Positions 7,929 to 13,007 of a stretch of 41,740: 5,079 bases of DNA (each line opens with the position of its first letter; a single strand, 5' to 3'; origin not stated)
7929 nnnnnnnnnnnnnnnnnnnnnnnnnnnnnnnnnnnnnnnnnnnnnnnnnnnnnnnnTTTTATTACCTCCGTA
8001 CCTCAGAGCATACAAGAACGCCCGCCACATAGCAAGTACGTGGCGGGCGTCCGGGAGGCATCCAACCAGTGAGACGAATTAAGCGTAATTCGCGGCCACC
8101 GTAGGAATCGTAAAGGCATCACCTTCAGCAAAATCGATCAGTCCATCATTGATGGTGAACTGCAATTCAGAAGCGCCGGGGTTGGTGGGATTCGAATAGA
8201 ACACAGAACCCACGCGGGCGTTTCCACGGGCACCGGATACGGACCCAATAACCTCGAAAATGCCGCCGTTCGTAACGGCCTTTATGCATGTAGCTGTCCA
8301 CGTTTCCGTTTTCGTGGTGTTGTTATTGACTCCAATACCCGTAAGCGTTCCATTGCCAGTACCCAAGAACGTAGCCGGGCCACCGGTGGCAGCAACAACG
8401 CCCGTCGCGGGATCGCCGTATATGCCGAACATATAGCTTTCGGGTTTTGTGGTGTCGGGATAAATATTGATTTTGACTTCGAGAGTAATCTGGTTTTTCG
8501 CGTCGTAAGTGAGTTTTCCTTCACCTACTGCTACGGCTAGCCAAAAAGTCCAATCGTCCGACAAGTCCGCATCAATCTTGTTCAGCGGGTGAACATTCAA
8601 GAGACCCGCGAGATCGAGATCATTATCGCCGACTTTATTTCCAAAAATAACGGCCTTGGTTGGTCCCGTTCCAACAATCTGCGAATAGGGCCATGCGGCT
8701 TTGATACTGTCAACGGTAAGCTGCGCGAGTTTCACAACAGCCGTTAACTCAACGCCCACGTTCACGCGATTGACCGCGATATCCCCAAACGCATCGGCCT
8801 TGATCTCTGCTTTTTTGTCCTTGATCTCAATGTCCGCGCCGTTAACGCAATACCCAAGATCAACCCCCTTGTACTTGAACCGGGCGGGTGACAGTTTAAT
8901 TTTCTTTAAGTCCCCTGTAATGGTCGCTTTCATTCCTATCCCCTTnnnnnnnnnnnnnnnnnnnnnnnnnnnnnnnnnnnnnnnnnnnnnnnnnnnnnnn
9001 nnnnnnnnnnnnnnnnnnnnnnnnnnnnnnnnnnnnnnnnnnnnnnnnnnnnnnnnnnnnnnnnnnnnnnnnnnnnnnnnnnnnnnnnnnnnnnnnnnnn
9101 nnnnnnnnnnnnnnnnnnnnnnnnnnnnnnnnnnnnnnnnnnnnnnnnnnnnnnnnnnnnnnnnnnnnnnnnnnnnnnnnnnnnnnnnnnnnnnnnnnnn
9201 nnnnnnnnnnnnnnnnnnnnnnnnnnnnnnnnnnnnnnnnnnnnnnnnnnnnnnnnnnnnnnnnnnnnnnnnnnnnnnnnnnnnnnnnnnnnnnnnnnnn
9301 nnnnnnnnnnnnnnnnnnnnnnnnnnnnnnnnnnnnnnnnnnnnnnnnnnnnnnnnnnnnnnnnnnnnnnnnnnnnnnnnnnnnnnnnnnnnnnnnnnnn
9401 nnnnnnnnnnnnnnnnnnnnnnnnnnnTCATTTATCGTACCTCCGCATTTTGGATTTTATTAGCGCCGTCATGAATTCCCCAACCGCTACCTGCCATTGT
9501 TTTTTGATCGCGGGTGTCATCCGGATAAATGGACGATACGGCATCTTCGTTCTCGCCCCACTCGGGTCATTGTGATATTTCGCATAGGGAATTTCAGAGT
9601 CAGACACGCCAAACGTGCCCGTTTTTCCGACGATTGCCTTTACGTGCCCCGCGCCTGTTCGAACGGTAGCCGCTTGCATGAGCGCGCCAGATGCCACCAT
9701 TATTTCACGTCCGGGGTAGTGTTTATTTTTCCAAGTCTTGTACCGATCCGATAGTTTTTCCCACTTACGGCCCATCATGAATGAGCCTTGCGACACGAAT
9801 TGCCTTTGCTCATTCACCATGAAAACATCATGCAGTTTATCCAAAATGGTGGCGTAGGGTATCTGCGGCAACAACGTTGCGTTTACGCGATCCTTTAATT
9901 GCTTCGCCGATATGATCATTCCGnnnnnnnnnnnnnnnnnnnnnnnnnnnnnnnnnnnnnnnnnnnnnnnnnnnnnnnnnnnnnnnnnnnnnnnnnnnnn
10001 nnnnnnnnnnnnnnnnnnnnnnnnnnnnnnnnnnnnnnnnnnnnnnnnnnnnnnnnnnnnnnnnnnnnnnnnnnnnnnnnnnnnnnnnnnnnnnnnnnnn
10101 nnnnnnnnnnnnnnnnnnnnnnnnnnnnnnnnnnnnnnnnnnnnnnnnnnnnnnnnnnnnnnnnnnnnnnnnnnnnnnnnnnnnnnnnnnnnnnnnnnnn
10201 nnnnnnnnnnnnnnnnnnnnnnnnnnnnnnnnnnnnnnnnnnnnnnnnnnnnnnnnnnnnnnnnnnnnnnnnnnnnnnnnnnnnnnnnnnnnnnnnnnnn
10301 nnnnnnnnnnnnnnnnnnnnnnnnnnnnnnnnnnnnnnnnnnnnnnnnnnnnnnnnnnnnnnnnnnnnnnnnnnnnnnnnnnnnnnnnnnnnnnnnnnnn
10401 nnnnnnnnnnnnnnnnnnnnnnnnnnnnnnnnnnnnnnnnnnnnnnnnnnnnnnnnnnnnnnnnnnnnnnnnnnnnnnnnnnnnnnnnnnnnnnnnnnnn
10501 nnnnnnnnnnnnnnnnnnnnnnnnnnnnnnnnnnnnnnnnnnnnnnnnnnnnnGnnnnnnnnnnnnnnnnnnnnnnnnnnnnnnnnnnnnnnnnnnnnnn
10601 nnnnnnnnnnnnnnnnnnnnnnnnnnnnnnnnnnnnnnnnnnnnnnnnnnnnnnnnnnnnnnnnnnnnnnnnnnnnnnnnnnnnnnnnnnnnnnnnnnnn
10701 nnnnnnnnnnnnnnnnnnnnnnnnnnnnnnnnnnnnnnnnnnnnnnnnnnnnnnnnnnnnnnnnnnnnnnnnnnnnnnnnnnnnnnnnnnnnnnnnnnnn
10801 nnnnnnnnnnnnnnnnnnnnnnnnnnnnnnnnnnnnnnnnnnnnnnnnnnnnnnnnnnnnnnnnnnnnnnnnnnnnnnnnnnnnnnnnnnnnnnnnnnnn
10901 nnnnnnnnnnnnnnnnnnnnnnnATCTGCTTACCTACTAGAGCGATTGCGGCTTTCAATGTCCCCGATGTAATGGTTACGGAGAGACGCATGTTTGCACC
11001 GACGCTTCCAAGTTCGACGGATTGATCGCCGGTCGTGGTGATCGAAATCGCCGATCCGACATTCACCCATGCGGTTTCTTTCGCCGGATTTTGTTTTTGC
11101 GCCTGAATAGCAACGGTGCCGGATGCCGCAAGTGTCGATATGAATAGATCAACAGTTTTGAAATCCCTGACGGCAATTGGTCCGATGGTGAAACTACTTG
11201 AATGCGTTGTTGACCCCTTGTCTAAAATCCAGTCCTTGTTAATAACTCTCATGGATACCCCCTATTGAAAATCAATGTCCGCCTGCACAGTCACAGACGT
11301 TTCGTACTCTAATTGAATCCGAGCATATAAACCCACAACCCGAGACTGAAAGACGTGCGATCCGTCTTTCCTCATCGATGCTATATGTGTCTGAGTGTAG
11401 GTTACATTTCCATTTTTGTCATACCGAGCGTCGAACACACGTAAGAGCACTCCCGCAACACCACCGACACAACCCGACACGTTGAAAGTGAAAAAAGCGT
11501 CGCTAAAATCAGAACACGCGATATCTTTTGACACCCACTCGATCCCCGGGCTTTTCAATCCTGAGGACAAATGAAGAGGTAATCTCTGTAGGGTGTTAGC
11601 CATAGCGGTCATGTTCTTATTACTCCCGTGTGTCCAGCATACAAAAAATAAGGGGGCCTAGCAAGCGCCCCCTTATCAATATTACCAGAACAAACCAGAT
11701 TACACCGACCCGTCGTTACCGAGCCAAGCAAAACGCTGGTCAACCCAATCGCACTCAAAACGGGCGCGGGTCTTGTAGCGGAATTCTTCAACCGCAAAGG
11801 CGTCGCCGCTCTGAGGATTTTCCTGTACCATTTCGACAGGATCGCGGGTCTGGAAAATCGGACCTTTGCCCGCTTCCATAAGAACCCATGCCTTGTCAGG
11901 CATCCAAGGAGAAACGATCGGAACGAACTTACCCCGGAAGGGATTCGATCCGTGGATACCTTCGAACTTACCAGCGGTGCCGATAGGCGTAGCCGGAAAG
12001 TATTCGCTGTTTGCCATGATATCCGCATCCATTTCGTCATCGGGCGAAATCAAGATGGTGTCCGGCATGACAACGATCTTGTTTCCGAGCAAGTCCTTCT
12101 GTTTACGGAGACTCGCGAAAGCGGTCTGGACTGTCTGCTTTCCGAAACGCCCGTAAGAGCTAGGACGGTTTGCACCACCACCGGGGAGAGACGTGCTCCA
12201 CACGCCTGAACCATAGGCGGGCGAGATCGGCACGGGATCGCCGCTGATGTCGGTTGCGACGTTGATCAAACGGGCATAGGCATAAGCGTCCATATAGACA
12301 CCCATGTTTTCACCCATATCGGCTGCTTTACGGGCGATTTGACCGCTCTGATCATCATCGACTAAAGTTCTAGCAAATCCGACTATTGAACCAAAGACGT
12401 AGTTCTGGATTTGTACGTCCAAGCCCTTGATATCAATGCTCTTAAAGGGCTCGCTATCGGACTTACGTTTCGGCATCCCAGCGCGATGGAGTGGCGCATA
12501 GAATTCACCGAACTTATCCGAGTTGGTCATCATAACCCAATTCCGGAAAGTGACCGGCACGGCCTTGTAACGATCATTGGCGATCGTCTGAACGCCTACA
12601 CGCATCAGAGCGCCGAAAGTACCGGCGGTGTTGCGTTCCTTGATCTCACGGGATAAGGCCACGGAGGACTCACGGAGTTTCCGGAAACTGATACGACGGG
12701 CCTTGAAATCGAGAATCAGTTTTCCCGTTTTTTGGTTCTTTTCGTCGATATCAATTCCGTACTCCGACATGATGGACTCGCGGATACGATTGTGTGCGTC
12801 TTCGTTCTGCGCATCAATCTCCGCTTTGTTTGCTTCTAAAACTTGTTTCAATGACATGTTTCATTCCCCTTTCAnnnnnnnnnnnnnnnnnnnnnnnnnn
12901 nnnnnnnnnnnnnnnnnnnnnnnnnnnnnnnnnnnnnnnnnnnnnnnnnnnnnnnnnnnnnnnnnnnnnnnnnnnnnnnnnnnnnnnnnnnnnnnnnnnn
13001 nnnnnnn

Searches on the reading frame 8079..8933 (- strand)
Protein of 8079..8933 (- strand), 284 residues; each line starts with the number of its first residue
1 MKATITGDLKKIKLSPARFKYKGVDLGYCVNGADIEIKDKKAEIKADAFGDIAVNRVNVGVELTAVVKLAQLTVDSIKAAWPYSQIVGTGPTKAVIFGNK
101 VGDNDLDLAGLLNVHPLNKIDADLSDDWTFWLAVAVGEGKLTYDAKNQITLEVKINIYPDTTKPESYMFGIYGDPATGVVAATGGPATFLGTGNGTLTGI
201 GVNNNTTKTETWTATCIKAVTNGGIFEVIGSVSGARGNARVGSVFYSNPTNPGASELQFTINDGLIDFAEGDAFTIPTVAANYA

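Call 36: search_protein_families(library=phrogs, proteins=[window:8079-8933:-], max_evalue=0.001)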
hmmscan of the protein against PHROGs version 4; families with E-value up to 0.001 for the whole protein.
window:8079-8933:- (284 aa): 3 families
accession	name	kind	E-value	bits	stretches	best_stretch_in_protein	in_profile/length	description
phrog_2175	-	other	1.7e-17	64.8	1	10-175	6-181/188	protein with Ig domain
phrog_1280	-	other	4.4e-08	34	1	8-217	5-206/248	Ig domain containing protein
phrog_23260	-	unknown function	0.00042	21.1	1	20-163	22-172/194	-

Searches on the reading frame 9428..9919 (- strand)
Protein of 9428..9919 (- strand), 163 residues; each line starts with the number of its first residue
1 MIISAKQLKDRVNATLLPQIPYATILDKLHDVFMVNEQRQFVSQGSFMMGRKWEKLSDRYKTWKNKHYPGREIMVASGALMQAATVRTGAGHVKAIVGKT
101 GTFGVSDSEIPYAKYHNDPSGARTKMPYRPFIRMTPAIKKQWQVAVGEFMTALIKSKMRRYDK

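Call 36: search_protein_families(library=phrogs, proteins=[window:9428-9919:-], max_evalue=0.001)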
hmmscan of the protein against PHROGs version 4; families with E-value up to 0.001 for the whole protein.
window:9428-9919:- (163 aa): 1 family
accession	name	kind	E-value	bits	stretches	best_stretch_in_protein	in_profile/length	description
phrog_26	-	connector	9.4e-09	36.1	1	25-155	109-231/321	tail completion or Neck1 protein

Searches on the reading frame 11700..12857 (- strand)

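Call 36: search_protein_families(library=phrogs, proteins=[window:11700-12857:-], max_evalue=0.001)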
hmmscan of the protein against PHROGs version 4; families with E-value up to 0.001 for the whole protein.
window:11700-12857:- (385 aa): 3 families
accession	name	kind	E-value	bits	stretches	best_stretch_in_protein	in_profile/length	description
phrog_371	-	head and packaging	1.9e-14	54.6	1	85-202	12-127/303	major head protein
phrog_4523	-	head and packaging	1.8e-13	51.1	1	59-377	343-638/644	major head and protease protein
phrog_133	-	head and packaging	8.8e-12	45.4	1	10-336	308-621/668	head maturation protease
